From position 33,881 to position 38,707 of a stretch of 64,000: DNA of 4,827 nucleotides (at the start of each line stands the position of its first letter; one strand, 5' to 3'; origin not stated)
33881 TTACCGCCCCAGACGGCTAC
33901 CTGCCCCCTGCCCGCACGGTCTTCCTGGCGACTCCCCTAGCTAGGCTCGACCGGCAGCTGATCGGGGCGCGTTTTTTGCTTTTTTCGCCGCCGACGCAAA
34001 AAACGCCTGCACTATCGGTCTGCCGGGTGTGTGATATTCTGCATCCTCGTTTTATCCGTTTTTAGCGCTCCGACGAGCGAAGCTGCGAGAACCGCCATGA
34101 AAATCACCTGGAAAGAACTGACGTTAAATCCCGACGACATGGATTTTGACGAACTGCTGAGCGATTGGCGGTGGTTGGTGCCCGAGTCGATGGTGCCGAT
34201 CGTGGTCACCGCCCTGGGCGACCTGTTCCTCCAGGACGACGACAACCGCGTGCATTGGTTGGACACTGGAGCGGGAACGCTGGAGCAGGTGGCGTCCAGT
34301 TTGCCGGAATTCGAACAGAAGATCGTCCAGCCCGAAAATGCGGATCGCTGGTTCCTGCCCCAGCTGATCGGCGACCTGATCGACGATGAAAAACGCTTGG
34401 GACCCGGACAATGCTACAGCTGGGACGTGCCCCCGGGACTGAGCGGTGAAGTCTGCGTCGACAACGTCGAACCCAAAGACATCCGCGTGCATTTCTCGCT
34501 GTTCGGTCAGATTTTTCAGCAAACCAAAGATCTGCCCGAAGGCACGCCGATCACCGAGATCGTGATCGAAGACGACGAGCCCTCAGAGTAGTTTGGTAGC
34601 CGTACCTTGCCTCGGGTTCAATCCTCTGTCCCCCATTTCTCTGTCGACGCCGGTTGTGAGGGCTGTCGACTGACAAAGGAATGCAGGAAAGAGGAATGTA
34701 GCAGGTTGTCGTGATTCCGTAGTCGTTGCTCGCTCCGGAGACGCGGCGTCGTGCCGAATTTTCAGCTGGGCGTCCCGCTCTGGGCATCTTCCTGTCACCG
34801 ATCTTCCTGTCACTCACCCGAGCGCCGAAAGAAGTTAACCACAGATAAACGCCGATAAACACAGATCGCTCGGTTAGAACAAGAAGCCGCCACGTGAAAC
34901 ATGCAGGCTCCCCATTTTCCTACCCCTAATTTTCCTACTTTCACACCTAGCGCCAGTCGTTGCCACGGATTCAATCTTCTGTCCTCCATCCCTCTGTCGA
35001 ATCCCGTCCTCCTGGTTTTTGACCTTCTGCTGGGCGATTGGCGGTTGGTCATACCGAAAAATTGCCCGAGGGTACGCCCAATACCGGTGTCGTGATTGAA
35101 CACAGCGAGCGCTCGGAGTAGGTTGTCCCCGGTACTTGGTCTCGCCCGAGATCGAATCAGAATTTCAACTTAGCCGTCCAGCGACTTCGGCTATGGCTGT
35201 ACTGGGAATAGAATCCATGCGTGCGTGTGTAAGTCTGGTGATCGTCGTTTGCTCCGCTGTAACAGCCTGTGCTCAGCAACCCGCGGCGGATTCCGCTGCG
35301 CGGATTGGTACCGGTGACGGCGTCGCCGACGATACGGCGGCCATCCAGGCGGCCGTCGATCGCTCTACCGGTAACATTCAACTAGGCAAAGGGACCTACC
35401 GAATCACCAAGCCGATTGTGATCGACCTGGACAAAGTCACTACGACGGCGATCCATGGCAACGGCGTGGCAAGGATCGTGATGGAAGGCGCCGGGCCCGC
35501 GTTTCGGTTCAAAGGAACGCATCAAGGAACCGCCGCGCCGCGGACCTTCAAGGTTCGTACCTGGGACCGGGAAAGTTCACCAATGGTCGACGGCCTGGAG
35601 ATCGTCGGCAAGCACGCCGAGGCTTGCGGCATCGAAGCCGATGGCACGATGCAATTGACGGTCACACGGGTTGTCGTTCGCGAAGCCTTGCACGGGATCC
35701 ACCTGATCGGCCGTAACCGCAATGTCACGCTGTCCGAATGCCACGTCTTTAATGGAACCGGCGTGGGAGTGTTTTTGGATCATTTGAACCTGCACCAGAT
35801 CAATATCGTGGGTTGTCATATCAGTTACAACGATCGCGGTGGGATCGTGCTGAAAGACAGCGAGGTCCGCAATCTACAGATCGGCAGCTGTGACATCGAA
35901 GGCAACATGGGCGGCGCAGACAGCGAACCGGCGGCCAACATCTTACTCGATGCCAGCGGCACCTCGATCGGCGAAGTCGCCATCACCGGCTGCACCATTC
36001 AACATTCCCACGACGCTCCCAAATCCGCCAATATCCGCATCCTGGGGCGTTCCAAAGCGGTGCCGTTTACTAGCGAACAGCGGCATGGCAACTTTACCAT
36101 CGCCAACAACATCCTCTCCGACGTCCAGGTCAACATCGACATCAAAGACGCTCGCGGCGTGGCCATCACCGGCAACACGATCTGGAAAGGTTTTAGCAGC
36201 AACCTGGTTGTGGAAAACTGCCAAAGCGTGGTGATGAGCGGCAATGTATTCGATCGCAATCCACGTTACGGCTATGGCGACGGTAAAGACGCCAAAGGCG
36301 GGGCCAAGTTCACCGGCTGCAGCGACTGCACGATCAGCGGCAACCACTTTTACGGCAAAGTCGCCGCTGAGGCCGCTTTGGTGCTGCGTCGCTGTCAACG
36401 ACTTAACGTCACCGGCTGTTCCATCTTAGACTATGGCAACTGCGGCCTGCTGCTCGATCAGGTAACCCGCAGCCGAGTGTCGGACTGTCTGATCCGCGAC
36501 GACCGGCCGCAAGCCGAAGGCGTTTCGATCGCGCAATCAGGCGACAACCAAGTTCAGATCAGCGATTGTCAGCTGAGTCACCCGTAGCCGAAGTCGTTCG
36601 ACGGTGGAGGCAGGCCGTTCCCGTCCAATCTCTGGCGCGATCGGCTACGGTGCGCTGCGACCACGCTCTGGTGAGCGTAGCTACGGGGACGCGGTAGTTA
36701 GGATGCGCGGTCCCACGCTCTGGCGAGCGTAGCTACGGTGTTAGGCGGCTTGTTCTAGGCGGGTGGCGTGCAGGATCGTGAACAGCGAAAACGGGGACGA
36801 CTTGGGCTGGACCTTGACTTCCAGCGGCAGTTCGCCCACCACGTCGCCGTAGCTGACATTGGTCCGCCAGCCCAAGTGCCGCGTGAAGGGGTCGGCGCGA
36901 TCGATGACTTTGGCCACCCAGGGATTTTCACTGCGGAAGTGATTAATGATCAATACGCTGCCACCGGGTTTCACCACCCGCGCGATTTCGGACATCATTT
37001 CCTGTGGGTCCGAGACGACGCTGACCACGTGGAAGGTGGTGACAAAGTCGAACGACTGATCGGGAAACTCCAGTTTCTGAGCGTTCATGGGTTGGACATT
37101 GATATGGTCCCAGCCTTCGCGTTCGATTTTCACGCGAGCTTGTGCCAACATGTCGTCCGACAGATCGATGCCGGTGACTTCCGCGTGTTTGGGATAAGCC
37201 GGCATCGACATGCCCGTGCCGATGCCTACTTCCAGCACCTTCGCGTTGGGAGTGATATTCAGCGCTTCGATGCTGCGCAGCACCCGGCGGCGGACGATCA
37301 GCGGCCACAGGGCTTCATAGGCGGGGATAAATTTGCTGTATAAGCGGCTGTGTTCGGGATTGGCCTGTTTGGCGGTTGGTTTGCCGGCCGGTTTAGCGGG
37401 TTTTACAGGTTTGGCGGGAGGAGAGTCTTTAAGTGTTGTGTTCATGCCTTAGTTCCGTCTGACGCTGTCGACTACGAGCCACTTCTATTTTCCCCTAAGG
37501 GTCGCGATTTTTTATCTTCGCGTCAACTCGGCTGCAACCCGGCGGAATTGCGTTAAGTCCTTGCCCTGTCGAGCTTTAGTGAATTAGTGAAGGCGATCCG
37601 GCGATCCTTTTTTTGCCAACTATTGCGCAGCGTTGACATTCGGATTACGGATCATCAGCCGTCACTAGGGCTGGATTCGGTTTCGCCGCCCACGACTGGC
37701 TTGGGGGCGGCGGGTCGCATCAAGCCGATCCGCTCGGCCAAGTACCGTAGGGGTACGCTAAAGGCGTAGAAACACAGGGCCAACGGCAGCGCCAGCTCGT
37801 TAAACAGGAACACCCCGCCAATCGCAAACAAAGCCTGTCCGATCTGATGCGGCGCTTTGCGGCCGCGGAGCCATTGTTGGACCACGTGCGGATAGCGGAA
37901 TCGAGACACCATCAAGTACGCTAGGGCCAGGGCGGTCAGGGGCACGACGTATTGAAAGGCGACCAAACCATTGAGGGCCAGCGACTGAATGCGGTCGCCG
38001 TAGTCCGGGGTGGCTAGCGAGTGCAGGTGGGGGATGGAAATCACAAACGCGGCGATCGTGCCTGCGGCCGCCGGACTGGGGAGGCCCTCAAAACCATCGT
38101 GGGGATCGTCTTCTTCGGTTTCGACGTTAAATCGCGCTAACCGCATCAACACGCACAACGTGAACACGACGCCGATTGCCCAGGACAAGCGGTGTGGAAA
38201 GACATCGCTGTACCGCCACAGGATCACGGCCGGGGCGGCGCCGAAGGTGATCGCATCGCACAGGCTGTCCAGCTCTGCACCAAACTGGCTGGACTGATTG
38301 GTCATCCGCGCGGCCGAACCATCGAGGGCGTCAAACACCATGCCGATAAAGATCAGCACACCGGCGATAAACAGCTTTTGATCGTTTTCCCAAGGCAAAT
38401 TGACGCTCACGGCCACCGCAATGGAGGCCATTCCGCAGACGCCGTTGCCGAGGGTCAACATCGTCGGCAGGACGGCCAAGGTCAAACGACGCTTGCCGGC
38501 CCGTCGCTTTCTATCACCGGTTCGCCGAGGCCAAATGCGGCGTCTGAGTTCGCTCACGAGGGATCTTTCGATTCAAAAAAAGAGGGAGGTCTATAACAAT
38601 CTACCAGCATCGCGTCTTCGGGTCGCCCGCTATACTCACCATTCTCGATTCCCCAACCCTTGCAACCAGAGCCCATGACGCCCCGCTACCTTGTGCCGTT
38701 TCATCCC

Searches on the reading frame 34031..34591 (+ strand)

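Call 8: search_protein_families(library=pfam, proteins=[window:34031-34591:+], max_evalue=0.001)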
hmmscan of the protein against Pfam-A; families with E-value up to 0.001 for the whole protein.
window:34031-34591:+ (186 aa): 1 family
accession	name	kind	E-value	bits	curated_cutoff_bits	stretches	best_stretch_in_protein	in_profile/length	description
PF08906.16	T6SS_Tdi1_C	-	9.8e-10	38.6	27.4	1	89-161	2-74/75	T6SS immunity protein Tdi1, C-terminal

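Call 47: search_protein_families(library=ncbifam, proteins=[window:34031-34591:+], max_evalue=0.001)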
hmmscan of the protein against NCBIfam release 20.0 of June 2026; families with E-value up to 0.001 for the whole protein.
window:34031-34591:+ (186 aa): 0 families

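Call 78: search_protein_families(library=padloc, proteins=[window:34031-34591:+], max_evalue=0.001)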
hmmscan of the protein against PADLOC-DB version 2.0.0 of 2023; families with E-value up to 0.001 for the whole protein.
window:34031-34591:+ (186 aa): 0 families

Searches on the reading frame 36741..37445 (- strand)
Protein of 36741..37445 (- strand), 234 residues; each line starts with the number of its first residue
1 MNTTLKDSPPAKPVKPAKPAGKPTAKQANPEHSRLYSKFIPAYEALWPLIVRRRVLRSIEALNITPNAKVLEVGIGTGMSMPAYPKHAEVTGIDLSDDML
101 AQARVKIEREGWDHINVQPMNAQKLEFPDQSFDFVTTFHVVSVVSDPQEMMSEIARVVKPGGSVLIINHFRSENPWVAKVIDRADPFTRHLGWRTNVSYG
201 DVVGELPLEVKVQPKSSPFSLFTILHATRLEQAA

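Call 7: search_protein_families(library=pfam, proteins=[window:36741-37445:-], max_evalue=0.001)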
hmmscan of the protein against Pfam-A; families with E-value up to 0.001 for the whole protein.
window:36741-37445:- (234 aa): 11 families
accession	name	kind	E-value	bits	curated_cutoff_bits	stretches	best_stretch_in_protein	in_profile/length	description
PF08241.18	Methyltransf_11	-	4.3e-24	85.4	21.2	1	71-166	1-95/95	Methyltransferase domain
PF13649.12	Methyltransf_25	-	6.6e-22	78.5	27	1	70-162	1-97/97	Methyltransferase domain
PF01209.24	Ubie_methyltran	-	4.1e-17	62.7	20.1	1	66-177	47-162/233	ubiE/COQ5 methyltransferase family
PF13847.12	Methyltransf_31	-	2.6e-16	60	27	1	65-170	2-113/145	Methyltransferase domain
PF08242.18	Methyltransf_12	-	4.5e-15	56.6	30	1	71-163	1-97/98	Methyltransferase domain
PF13489.12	Methyltransf_23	-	9.6e-15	55.1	27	1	57-171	11-121/164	Methyltransferase domain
PF02353.26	CMAS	-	2.6e-05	24.1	27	1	57-172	53-170/273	Mycolic acid cyclopropane synthetase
PF07021.18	MetW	-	0.00019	21.5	21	1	64-159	11-103/193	Methionine biosynthesis protein MetW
PF20922.3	Anamorsin_N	-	0.00042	20.5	27.1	1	124-171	44-92/163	Anamorsin, N-terminal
PF01135.25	PCMT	-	0.00044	20.5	20.3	1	59-165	66-170/210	Protein-L-isoaspartate(D-aspartate) O-methyltransferase (PCMT)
PF03848.20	TehB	-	0.00046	20.1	20.4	1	59-172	23-138/193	Tellurite resistance protein TehB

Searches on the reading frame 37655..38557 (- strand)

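Call 7: search_protein_families(library=pfam, proteins=[window:37655-38557:-], max_evalue=0.001)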
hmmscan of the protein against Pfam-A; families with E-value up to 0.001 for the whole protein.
window:37655-38557:- (300 aa): 1 family
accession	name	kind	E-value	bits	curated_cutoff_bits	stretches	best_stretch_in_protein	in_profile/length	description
PF01066.26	CDP-OH_P_transf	-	2.9e-23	83.4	22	1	29-183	2-138/152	CDP-alcohol phosphatidyltransferase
